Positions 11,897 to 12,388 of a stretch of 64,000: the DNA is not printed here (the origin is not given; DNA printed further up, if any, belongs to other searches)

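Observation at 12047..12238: Stand-alone copy of the activator's DNA-binding domain: possible built-in anti-activator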

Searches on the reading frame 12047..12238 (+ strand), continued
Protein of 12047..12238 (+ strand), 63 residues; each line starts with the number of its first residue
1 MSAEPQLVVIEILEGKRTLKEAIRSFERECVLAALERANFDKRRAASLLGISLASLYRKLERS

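Call 49: search_solved_structures(query=A2, max_evalue=0.01, show_alignments=3)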
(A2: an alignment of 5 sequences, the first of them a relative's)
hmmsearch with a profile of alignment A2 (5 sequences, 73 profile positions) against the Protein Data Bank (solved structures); distinct sequences matched with E-value up to 0.01: 8.
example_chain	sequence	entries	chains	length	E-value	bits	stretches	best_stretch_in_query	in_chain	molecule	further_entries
4l5e_A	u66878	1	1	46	1.1e-05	28.2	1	22-61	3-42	Transcriptional regulator (NtrC family)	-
3e7l_A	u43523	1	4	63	1.5e-05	27.8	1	18-62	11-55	Transcriptional regulator (NtrC family)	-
4fth_A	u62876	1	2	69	1.7e-05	27.7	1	18-62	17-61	Transcriptional regulator (NtrC family)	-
4l4u_A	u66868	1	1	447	2.6e-05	27.1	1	21-61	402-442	Transcriptional regulator (NtrC family)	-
7zbs_X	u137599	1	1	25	5.4e-05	26.1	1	34-58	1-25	HTH_8cm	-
1ojl_A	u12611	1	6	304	0.0002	24.2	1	26-61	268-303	TRANSCRIPTIONAL REGULATORY PROTEIN ZRAR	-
5m7n_A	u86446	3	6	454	0.0057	19.6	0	19-61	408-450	Nitrogen assimilation regulatory protein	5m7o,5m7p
1ntc_A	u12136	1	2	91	0.0089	19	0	18-61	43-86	PROTEIN (NITROGEN REGULATION PROTEIN (NTRC))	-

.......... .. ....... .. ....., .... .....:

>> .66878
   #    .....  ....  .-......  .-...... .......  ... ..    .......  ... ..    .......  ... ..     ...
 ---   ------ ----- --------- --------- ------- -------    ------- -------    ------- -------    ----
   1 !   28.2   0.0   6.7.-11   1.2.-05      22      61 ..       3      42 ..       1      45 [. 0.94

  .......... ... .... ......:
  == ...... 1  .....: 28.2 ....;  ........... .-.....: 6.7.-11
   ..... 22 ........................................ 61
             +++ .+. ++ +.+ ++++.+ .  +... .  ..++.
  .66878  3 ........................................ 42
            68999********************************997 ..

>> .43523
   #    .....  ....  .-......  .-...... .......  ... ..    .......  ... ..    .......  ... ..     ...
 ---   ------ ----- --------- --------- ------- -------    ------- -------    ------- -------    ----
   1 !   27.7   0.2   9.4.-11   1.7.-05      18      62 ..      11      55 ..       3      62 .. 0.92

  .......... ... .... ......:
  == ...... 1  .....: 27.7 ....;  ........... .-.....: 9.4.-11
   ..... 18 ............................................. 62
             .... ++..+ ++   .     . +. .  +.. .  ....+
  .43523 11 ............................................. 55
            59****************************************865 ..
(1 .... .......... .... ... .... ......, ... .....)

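Call 52: find_encoding_contigs(protein=P0186, flank=5000, max_places=2)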
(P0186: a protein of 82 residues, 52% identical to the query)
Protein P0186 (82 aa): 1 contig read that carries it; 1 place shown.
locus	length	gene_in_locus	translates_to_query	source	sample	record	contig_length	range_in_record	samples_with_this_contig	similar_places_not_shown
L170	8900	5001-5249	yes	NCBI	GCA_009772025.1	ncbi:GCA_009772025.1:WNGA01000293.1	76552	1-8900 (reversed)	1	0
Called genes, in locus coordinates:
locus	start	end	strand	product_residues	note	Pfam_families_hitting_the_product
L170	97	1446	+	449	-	PF16655:PhoD_N, PF09423:PhoD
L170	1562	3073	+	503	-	PF02310:B12-binding, PF04055:Radical_SAM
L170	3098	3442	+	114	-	PF09585:Lin0512_fam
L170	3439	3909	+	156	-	PF00903:Glyoxalase, PF18029:Glyoxalase_6 (weak)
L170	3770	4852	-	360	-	-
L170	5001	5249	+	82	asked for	PF02954:HTH_8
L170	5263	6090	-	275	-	-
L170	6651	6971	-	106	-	-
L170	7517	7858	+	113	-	-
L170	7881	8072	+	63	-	-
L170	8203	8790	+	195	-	PF00903:Glyoxalase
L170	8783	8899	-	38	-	?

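Call 53: find_encoding_contigs(protein=P0181, flank=5000, max_places=2)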
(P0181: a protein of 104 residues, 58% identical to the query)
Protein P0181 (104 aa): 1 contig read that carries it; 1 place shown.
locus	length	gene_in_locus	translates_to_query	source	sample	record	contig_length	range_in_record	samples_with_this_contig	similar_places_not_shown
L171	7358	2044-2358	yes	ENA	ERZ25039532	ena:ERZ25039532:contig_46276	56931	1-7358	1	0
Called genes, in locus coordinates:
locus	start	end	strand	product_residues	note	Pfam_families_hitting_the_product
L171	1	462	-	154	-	?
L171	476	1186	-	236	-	PF00248:Aldo_ket_red (weak)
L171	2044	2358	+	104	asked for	PF02954:HTH_8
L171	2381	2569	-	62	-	-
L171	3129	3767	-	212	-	PF02515:CoA_transf_3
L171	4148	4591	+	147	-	PF02668:TauD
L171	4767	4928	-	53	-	-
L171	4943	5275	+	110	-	-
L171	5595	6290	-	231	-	PF07690:MFS_1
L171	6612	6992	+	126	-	PF04120:Iron_permease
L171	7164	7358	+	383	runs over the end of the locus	PF00296:Bac_luciferase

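Call 54: find_encoding_contigs(protein=P0160, flank=5000, max_places=2)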
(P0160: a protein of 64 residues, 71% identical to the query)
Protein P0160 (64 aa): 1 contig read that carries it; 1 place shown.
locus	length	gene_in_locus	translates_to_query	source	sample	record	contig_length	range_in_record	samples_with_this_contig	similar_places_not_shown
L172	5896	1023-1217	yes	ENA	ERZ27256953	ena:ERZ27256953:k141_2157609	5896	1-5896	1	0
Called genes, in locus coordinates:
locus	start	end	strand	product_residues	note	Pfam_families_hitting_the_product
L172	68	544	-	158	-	-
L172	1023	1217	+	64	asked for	PF02954:HTH_8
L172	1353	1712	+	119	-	PF12973:Cupin_7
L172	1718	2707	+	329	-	PF00296:Bac_luciferase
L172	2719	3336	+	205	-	PF09347:DUF1989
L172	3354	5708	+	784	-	PF01315:Ald_Xan_dh_C, PF02738:MoCoBD_1, PF20256:MoCoBD_2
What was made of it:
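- Stand-alone HTH_8 genes occur elsewhere without an adjacent activator (calls 52-54).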

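Call 55: predict_structure(alignment_id=A3)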
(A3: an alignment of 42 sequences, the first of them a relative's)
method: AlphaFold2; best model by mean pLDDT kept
length: 63 residues; sequences in the alignment: 42
mean_pLDDT: 92.2   pTM: 0.72
mean pLDDT of the five models: 92.2, 90.8, 89.0, 86.9, 86.0
residues with pLDDT >= 90: 53; 70-90: 6; 50-70: 3; < 50: 1
segments of 3 or more residues with pLDDT < 50: none
pLDDT, mean of each block of 10 residues (from residue 1): 78 94 93 97 98 96 80
secondary structure, 60 per line:
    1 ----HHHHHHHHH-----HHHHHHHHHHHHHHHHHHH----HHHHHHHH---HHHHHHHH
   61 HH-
elements in order: H5-13 H19-37 H42-49 H53-62
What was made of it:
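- On Pfam HTH_8 (PF02954, Fis-type helix-turn-helix): AF2 model, pLDDT 92, helices 5-13, 19-37, 42-49, 53-62 (call 55).
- On Fis proper (nucleoid-associated protein): 63 aa with no strand in the model (call 55).
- The protein lacks the Fis N-terminal beta-hairpin arms (call 55).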

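Call 59: fold_search(model_id=the predicted structure, library=pdb)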
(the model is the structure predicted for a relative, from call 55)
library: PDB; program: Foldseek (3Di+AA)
matches with E <= 10: 258; with E <= 0.001: 0
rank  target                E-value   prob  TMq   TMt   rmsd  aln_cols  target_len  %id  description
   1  3e7l_C                3.9e-02  1.00  0.70  0.74   0.7        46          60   37  Crystal structure of sigma54 activator NtrC4's DNA binding domain (released 2008-11-25)
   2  4l5e                  3.9e-02  1.00  0.59  0.79   2.1        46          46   35  Crystal structure of A. aeolicus NtrC1 DNA binding domain (released 2013-08-28)
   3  4fth_A                3.9e-02  1.00  0.71  0.66   2.9        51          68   35  Crystal Structure of NtrC4 DNA-binding domain bound to double-stranded DNA (released 2012-08-29)
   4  4fth_B                6.9e-02  1.00  0.70  0.72   0.7        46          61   37  Crystal Structure of NtrC4 DNA-binding domain bound to double-stranded DNA (released 2012-08-29)
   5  1etv_B                9.4e-02  1.00  0.71  0.58   3.5        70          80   20  THE CRYSTAL STRUCTURE OF E. COLI FIS MUTANT G72A (released 2000-10-11)
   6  3e7l_D                1.4e-01  1.00  0.71  0.71   3.0        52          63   35  Crystal structure of sigma54 activator NtrC4's DNA binding domain (released 2008-11-25)
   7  3e7l_B                1.6e-01  1.00  0.70  0.81   2.9        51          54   35  Crystal structure of sigma54 activator NtrC4's DNA binding domain (released 2008-11-25)
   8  3e7l_A                1.8e-01  1.00  0.70  0.74   0.7        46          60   37  Crystal structure of sigma54 activator NtrC4's DNA binding domain (released 2008-11-25)
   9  1ety_B                1.8e-01  0.99  0.71  0.59   3.5        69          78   20  THE CRYSTAL STRUCTURE OF E. COLI WILD-TYPE FIS (released 2000-10-11)
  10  5m7p_B                1.9e-01  1.00  0.68  0.10   1.0        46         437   33  Crystal structure of NtrX from Brucella abortus in complex with ADP processed with the CrystalDirect automated mountin (released 2017-01-25)
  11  5m7n_B                1.9e-01  1.00  0.68  0.11   1.3        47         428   32  Crystal structure of NtrX from Brucella abortus in complex with ATP processed with the CrystalDirect automated mountin (released 2017-01-25)
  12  1ojl_E                2.1e-01  1.00  0.58  0.13   0.9        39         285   41  Crystal structure of a sigma54-activator suggests the mechanism for the conformational switch necessary for sigma54 bi (released 2005-05-19)
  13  2m8g_MODEL_1_X        2.3e-01  1.00  0.68  0.61   1.6        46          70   33  Structure, function, and tethering of DNA-binding domains in 54 transcriptional activators (released 2013-08-28)
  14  1etk_B                2.3e-01  0.99  0.68  0.56   3.8        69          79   20  THE CRYSTAL STRUCTURE OF E. COLI FIS MUTANT Q68A (released 2000-10-11)
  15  5m7o_B                2.4e-01  1.00  0.68  0.11   1.2        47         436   32  Crystal structure of NtrX from Brucella abortus processed with the CrystalDirect automated mounting and cryo-cooling t (released 2017-01-25)
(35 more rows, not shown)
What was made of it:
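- On Pfam HTH_8 (PF02954, Fis-type helix-turn-helix): Foldseek top hits are 3E7L, 4L5E, 4FTH and Fis, probability about 1.0, TM about 0.7 (call 59).
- On Fis proper (nucleoid-associated protein): 16-22% identity to Fis chains (call 59).
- Closest known: C-terminal DNA-binding domains of NtrC-family activators. Same: Best sequence and structure matches (calls 49, 59). A 63-residue NtrC4 construct has been crystallised alone and with double-stranded DNA (PDB titles, call 59).
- Closest known: Fis. Same: A stand-alone Fis-type HTH protein descended from an activator DBD, with a four-helix arrangement (call 59).
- A 63-residue NtrC4 DBD construct has been crystallised on its own (calls 49, 55, 59). 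The fold matches Fis over all four helices (TM about 0.7, call 59).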

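Call 74: search_protein_families(library=ncbifam, proteins=[window:12047-12238:+, L004:10001-10252:+], max_evalue=0.001)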
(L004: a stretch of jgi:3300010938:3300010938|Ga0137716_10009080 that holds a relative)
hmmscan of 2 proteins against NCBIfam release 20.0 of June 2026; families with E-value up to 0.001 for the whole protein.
window:12047-12238:+ (63 aa): 4 families
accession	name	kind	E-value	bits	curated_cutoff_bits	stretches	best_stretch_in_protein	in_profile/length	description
TIGR02040.1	PpsR-CrtJ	equivalog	6.3e-06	25.5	275.4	1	14-62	387-439/442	transcriptional regulator PpsR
NF008469.0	PRK11361.1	equivalog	1.5e-05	23.9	714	1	13-61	404-452/461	acetoacetate metabolism transcriptional regulator AtoC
NF041552.1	TF_PrdR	equivalog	4.9e-05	21.8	795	1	18-61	531-574/577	sigma-54 dependent transcriptional regulator PrdR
TIGR02974.1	phageshock_pspF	equivalog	6.7e-05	22.2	443.55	1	16-60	289-333/336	phage shock protein operon transcriptional activator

L004:10001-10252:+ (83 aa): 3 families
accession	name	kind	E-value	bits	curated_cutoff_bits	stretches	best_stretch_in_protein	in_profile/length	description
NF008469.0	PRK11361.1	equivalog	5e-05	22.2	714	1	27-70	409-452/461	acetoacetate metabolism transcriptional regulator AtoC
TIGR02040.1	PpsR-CrtJ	equivalog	0.00033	19.8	275.4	1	29-70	397-438/442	transcriptional regulator PpsR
NF041552.1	TF_PrdR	equivalog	0.00042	18.8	795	1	25-70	529-574/577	sigma-54 dependent transcriptional regulator PrdR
